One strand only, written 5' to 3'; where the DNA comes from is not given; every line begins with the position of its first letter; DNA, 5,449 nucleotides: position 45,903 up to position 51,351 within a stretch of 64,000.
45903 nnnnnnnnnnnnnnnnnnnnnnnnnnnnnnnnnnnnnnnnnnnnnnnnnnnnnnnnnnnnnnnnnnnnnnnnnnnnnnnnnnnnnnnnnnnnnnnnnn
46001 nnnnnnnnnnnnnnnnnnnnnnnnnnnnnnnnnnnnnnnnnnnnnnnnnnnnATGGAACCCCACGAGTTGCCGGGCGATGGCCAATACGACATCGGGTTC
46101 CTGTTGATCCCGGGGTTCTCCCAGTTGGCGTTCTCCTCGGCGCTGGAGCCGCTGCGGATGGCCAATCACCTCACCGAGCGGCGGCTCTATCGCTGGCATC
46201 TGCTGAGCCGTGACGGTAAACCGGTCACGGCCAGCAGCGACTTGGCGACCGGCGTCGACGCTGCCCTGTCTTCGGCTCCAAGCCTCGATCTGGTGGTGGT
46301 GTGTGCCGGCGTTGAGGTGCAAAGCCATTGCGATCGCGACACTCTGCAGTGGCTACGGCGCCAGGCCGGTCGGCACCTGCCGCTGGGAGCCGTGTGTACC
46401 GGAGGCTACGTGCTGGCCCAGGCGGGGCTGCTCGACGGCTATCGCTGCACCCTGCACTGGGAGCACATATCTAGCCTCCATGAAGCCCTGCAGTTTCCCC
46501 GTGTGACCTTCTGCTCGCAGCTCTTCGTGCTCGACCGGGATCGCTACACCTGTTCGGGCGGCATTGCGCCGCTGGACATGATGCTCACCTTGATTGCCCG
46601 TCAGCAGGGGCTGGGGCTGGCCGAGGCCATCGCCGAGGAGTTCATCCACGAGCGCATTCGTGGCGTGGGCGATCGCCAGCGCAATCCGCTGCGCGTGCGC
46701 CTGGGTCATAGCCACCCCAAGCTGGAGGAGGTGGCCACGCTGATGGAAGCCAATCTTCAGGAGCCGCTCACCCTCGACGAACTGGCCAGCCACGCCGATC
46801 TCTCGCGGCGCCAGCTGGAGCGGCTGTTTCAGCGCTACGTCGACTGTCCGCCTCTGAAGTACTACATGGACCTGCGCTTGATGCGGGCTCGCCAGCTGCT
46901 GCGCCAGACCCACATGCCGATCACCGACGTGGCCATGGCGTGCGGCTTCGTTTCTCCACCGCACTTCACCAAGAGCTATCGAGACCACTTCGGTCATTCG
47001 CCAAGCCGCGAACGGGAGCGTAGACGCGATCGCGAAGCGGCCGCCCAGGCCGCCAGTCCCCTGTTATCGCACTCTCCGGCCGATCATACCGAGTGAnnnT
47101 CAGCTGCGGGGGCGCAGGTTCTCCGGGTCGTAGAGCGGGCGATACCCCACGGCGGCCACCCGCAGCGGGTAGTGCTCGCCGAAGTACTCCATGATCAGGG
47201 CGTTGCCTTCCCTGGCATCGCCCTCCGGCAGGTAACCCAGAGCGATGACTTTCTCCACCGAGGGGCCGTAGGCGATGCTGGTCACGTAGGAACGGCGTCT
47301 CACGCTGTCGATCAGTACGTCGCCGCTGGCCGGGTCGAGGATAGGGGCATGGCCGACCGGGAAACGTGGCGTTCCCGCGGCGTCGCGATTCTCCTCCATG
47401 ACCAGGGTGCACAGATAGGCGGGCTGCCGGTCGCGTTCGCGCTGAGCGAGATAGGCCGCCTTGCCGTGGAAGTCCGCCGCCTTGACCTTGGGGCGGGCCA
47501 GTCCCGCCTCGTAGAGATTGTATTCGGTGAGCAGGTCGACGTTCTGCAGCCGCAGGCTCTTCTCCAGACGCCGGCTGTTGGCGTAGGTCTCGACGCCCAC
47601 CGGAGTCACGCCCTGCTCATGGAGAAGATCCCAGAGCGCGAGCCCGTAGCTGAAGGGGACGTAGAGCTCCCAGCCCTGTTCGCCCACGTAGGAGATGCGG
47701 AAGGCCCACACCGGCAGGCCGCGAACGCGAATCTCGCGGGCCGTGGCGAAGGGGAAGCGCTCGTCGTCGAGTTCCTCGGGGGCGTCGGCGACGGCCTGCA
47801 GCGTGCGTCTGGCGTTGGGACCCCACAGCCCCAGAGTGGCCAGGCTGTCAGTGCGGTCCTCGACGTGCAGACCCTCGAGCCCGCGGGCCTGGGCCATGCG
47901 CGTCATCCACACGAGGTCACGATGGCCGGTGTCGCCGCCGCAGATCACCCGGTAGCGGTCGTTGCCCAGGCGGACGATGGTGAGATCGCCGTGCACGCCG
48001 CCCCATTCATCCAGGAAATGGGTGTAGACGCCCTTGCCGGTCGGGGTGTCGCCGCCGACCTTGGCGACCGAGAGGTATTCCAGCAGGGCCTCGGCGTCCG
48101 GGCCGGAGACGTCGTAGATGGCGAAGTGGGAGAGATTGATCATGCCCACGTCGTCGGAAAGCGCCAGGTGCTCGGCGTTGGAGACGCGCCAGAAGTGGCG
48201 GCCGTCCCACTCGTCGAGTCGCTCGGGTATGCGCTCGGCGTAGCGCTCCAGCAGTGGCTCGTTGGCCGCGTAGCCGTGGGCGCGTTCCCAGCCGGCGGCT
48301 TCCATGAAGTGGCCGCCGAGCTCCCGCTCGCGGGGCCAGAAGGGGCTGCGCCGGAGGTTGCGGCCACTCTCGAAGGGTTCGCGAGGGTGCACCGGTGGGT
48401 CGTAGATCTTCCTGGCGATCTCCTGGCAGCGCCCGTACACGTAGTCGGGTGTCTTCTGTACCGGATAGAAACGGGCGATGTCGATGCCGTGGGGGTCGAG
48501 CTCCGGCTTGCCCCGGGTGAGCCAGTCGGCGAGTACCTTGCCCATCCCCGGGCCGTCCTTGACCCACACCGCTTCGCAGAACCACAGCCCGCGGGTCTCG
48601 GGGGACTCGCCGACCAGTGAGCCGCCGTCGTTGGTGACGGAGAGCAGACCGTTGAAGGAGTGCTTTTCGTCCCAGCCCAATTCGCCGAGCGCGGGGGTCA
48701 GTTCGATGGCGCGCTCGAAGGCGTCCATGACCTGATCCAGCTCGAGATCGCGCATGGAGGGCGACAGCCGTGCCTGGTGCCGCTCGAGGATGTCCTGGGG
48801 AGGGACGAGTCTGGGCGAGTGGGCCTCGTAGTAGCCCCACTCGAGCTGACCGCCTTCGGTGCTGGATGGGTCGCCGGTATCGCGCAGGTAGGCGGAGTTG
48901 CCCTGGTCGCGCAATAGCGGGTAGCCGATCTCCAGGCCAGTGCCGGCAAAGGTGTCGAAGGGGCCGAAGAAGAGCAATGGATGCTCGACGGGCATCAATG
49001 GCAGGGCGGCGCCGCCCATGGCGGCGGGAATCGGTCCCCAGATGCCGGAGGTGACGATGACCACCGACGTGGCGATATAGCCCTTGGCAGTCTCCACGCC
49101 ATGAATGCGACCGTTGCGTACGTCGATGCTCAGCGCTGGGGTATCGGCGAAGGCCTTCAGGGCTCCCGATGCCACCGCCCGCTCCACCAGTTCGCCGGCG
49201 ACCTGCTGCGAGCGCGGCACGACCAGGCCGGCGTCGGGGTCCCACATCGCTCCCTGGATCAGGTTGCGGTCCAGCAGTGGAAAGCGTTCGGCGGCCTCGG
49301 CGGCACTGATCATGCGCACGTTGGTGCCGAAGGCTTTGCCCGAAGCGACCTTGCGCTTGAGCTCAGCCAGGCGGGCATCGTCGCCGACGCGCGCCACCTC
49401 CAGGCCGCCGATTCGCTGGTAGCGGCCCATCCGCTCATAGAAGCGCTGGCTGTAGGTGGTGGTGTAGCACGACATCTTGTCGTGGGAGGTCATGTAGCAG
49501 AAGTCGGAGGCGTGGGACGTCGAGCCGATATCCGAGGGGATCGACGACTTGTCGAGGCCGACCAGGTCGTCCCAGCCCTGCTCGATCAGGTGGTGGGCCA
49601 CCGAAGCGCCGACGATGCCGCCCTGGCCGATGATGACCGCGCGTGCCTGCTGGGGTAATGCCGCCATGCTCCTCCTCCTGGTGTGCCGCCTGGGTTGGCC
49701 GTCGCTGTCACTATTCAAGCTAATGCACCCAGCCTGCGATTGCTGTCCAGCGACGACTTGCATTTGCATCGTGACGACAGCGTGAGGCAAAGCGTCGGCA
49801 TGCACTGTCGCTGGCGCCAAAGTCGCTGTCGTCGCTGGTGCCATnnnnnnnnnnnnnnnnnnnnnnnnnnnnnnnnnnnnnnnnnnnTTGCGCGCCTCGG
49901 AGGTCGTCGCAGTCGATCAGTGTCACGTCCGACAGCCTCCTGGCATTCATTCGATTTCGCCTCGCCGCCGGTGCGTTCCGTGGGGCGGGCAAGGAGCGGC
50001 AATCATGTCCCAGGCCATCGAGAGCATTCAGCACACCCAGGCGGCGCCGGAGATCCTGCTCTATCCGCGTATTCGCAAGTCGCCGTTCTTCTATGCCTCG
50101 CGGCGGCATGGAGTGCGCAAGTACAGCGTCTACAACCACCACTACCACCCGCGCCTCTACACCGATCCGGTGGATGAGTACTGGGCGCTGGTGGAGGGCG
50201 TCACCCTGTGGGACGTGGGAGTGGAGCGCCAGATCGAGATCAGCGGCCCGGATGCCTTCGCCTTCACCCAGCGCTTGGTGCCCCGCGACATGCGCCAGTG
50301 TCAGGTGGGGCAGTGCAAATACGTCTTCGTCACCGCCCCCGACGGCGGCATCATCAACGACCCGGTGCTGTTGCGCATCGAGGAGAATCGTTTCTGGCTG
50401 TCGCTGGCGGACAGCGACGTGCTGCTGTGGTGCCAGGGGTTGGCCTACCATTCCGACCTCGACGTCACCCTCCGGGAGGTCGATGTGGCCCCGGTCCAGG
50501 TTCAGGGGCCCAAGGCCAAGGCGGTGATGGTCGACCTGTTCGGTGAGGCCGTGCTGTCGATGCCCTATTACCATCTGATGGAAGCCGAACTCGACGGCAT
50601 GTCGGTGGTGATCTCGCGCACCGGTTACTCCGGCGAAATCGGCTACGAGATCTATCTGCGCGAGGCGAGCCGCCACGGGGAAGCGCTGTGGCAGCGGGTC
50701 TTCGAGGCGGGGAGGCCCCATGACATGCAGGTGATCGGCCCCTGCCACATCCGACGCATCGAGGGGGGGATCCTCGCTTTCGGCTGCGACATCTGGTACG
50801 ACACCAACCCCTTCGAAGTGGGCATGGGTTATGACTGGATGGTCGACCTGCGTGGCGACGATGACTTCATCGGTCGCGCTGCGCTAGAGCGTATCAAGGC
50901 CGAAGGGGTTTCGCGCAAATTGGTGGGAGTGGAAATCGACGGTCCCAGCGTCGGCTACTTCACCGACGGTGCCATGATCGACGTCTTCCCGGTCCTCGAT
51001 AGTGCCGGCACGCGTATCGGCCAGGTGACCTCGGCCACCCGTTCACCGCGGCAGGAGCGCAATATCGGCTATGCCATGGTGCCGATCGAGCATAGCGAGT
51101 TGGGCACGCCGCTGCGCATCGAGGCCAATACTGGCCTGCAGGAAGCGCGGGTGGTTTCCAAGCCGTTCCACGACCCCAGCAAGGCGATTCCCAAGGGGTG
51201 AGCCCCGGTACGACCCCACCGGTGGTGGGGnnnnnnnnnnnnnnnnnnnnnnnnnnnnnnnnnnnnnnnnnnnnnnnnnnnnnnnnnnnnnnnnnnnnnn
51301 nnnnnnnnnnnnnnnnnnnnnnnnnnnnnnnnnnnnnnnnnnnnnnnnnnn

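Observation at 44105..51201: Self-contained THF-dependent demethylation module: fhs + GlxA regulator + DMG-oxidase-like flavoprotein + DmdA-like methyltransferase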

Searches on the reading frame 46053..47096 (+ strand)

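Call 3: search_protein_families(library=pfam, proteins=[window:46053-47096:+])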
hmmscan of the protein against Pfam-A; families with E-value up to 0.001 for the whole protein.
window:46053-47096:+ (347 aa): 3 families
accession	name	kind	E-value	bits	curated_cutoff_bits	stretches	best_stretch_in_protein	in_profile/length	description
PF12833.13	HTH_18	-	1.9e-24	86.2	33.6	1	244-323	1-80/80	Helix-turn-helix domain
PF00165.29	HTH_AraC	-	9.1e-16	58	26.6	2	283-321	1-41/42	Bacterial regulatory helix-turn-helix proteins, AraC family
PF01965.30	DJ-1_PfpI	-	2e-12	47.7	26.6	1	43-182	25-164/165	DJ-1/PfpI family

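Call 4: search_protein_families(library=ncbifam, proteins=[window:46053-47096:+])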
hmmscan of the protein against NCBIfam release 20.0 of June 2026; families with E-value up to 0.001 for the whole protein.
window:46053-47096:+ (347 aa): 33 families (the best 25 are shown)
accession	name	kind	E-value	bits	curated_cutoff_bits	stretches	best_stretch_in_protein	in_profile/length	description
NF052371.1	TransRegGbdRPseu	equivalog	7.5e-134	446.3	480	1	12-332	17-335/365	choline metabolism transcriptional regulator GbdR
NF006902.0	PRK09393.1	equivalog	1.5e-40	139.4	425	1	42-325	41-323/327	transcriptional regulator FtrA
NF041686.2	ant_diox_reg_AndR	equivalog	1.2e-18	67.8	350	1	227-321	222-318/321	anthranilate 1,2-dioxygenase regulatory protein AndR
NF010028.0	PRK13503.1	equivalog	3.4e-16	59.5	288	1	218-325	167-274/278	HTH-type transcriptional activator RhaS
NF007860.0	PRK10572.1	equivalog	3.5e-14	52.3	208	1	221-326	182-287/292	arabinose operon transcriptional regulator AraC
NF047455.1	TF_Staph_AryK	equivalog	8e-14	50.8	850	1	221-331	156-266/759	transcriptional regulator AryK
NF007584.0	PRK10219.1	equivalog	2.7e-13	50.2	174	1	226-323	9-106/107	superoxide response transcriptional regulator SoxS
NF040475.1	chlor_reg_RclR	equivalog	1.1e-12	47.9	400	1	221-325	176-280/284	reactive chlorine-specific transcriptional regulator RclR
NF012144.2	ramA_TF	equivalog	5.2e-12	46.2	180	1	225-322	8-105/108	RamA family antibiotic efflux transcriptional regulator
NF033869.1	viru_reg_Rsp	equivalog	1.5e-11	43.5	400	1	220-322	145-247/701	AraC family transcriptional regulator Rsp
TIGR04094.1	adjacent_YSIRK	equivalog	2.5e-11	43.2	200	1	222-318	285-380/383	YSIRK-targeted surface antigen transcriptional regulator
NF012228.1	RobA_TF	equivalog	6.3e-11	42.3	380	1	229-322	10-103/286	MDR efflux pump AcrAB transcriptional activator RobA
NF047788.1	TransRegPocR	equivalog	1.2e-10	41.2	500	1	222-327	189-294/296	transcriptional regulator PocR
NF011701.0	PRK15121.1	equivalog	2e-10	40.7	426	1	228-322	11-105/289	MDR efflux pump AcrAB transcriptional activator RobA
NF007243.0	PRK09685.1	equivalog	8.2e-10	38.6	199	1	220-323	196-301/303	transcriptional regulator FeaR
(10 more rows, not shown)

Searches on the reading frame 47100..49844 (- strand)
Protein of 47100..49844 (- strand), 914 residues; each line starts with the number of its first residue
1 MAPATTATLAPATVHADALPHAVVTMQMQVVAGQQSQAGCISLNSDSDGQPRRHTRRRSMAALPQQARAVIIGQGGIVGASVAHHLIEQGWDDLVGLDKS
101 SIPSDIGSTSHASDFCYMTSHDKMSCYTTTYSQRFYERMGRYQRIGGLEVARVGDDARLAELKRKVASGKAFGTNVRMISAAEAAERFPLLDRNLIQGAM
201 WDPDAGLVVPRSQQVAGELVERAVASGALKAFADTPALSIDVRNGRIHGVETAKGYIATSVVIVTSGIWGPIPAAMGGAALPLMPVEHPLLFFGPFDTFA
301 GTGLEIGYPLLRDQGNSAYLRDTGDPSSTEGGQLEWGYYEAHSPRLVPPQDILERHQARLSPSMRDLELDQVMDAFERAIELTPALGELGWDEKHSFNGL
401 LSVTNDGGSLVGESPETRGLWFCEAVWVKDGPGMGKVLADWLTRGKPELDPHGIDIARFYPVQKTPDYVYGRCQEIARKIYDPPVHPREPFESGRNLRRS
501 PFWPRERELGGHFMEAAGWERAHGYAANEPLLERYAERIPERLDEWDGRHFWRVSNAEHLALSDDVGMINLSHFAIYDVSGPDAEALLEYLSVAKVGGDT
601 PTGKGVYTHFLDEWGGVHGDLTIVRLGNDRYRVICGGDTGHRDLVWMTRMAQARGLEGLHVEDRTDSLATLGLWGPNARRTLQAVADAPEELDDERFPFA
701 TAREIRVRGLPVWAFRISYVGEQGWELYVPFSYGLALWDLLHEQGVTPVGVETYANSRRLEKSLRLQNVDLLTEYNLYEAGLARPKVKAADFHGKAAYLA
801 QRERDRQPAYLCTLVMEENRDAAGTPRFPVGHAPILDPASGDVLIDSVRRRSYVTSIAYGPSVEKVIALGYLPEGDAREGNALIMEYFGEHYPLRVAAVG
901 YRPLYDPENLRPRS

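Call 3: search_protein_families(library=pfam, proteins=[window:47100-49844:-])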
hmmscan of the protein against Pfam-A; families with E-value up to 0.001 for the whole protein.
window:47100-49844:- (914 aa): 4 families
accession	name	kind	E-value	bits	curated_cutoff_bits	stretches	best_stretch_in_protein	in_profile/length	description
PF01571.26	GCV_T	-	1.1e-59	202.2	25.6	1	505-783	4-253/255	Aminomethyltransferase folate-binding domain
PF01266.30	DAO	-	2.9e-37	129.5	27.9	1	69-441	2-353/353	FAD dependent oxidoreductase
PF16350.10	FAO_M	-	1.5e-16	60.7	27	1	445-500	2-56/56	FAD dependent oxidoreductase central domain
PF08669.17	GCV_T_C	-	6.1e-09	36.1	25.9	1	849-898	26-75/80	Glycine cleavage T-protein C-terminal barrel domain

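Call 4: search_protein_families(library=ncbifam, proteins=[window:47100-49844:-])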
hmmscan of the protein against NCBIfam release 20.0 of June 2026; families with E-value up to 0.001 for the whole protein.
window:47100-49844:- (914 aa): 12 families
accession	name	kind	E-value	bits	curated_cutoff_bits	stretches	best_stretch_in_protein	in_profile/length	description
NF001567.0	PRK00389.1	subfamily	4.3e-41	141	300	1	556-898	35-349/359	glycine cleavage system aminomethyltransferase GcvT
TIGR01372.1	soxA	subfamily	8.2e-36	123.2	1164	1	554-911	645-993/996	sarcosine oxidase subunit alpha family protein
NF053776.1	TmaoDeMthMsil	equivalog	7.9e-34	117.2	1100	1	557-913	420-762/763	trimethylamine N-oxide demethylase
TIGR00528.1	gcvT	equivalog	1.9e-30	106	235.85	1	556-897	33-355/362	glycine cleavage system aminomethyltransferase GcvT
NF010093.0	PRK13579.1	equivalog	4.4e-28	98.1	459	1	557-902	43-364/371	glycine cleavage system aminomethyltransferase GcvT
NF008425.0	PRK11259.1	equivalog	1.8e-12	46.9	257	1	67-293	5-226/377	N-methyl-L-tryptophan oxidase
NF009133.0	PRK12486.1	equivalog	1.8e-09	37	410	1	563-802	52-284/369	dimethylsulfoniopropionate demethylase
TIGR02352.1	thiamin_ThiO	equivalog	3.3e-09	36.3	250.8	1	70-270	2-207/351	glycine oxidase ThiO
NF001933.0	PRK00711.1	subfamily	1.9e-07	30.5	383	0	146-286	136-273/429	D-amino acid dehydrogenase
TIGR01373.1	soxB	subfamily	2.5e-07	29.9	529.45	1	155-283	122-253/407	sarcosine oxidase subunit beta family protein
NF002480.1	PRK01747.1-1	equivalog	1.5e-06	26.9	540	1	4-266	188-448/645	bifunctional tRNA (5-methylaminomethyl-2-thiouridine)(34)-methyltransferase MnmC2/FAD-dependent 5-carboxymethylaminomethyl-2-thiouridine(34)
TIGR03364.1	HpnW_proposed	hypoth_equivalog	6.7e-05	22.1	285.1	1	69-267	3-194/365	TIGR03364 family FAD-dependent oxidoreductase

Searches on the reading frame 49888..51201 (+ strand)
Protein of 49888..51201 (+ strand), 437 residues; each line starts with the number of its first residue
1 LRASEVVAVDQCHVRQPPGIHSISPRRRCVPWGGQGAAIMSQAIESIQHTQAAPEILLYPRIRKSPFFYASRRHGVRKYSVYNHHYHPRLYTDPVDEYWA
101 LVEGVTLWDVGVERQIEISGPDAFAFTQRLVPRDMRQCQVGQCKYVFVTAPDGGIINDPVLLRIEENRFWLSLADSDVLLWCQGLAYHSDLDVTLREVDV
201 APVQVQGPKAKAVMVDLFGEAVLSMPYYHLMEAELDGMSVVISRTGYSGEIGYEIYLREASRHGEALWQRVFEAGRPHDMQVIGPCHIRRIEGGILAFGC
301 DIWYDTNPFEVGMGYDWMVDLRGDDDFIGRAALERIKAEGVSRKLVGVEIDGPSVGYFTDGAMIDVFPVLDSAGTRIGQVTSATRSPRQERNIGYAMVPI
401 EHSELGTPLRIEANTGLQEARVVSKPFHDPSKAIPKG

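Call 3: search_protein_families(library=pfam, proteins=[window:49888-51201:+])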
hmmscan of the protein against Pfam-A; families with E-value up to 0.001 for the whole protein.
window:49888-51201:+ (437 aa): 2 families
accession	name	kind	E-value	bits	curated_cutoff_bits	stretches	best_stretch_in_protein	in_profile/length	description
PF01571.26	GCV_T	-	3.9e-42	144.7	25.6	1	87-314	20-253/255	Aminomethyltransferase folate-binding domain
PF08669.17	GCV_T_C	-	2.4e-15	56.6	25.9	1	343-429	1-80/80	Glycine cleavage T-protein C-terminal barrel domain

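Call 4: search_protein_families(library=ncbifam, proteins=[window:49888-51201:+])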
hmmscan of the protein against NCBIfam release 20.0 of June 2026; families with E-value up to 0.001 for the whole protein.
window:49888-51201:+ (437 aa): 8 families
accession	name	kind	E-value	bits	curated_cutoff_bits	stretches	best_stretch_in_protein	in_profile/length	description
NF009133.0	PRK12486.1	equivalog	9.2e-100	334.1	410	1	57-427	7-368/369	dimethylsulfoniopropionate demethylase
NF053776.1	TmaoDeMthMsil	equivalog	3e-65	221.1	1100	1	63-433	386-759/763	trimethylamine N-oxide demethylase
NF001567.0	PRK00389.1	subfamily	4e-53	180.6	300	1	82-432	22-357/359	glycine cleavage system aminomethyltransferase GcvT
TIGR00528.1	gcvT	equivalog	2.4e-48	164.9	235.85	1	81-428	19-360/362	glycine cleavage system aminomethyltransferase GcvT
TIGR01372.1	soxA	subfamily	2.7e-42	144.6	1164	1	97-431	649-990/996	sarcosine oxidase subunit alpha family protein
NF010093.0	PRK13579.1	equivalog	6e-38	130.6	459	1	103-429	50-365/371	glycine cleavage system aminomethyltransferase GcvT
NF047633.1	SyrngDmethDesA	equivalog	5.7e-21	74.5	800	1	89-284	31-236/453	syringate O-demethylase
NF047885.1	VanMgalDeMLigM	equivalog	2.2e-13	50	580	1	96-284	37-237/461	vanillate/3-O-methylgallate O-demethylase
